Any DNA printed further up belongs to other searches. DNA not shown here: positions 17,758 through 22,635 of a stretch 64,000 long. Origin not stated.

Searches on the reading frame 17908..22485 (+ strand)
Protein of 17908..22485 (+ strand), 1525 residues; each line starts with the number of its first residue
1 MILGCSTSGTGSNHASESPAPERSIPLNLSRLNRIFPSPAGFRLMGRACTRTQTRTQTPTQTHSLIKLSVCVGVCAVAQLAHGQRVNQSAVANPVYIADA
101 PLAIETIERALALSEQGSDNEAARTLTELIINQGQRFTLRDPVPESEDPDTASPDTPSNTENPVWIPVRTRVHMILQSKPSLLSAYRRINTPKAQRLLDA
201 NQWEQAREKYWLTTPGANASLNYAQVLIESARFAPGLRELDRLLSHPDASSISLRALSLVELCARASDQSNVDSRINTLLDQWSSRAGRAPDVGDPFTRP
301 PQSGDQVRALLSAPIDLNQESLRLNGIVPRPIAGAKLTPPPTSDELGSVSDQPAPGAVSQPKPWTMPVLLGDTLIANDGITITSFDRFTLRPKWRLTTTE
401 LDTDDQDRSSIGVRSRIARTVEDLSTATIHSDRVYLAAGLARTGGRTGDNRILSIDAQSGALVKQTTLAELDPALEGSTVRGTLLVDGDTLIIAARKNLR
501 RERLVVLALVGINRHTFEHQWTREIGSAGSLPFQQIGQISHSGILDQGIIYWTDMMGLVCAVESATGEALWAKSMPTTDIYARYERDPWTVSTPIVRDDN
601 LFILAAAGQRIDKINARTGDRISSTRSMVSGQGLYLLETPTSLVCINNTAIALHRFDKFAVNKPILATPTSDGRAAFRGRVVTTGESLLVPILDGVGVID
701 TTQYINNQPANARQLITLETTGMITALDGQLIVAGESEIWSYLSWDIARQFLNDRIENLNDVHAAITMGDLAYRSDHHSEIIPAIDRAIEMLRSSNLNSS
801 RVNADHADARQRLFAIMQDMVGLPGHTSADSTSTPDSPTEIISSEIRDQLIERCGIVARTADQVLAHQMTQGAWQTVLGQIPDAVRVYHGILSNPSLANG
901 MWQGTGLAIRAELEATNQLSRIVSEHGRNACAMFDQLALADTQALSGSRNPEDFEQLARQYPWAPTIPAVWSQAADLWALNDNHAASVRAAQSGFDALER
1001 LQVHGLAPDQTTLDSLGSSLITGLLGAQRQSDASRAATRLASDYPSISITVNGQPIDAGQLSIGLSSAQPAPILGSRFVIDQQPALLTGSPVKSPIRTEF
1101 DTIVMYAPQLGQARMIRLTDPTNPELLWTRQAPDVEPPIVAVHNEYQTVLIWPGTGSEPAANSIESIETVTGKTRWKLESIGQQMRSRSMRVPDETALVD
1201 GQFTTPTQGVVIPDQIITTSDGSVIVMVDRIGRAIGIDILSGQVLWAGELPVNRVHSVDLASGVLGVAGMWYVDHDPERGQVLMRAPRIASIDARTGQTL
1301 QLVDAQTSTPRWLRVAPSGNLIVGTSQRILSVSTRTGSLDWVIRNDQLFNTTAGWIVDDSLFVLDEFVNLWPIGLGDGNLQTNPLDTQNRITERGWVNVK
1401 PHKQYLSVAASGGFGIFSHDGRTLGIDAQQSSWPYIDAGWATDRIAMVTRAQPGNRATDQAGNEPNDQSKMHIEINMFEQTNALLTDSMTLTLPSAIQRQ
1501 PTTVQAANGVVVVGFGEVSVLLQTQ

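Call 10: search_protein_families(library=pfam, proteins=[window:17908-22485:+], max_evalue=0.001)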
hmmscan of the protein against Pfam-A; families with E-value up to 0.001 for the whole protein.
window:17908-22485:+ (1525 aa): 2 families
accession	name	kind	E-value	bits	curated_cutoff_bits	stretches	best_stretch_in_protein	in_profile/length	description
PF13360.13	PQQ_2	-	5.5e-16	59.4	27.6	2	367-572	69-232/233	Outer membrane protein assembly factor BamB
PF01011.28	PQQ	-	0.00042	19.6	26.7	0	516-623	26-138/595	Glucose/ethanol/alcohol dehydrogenase, beta-propeller domain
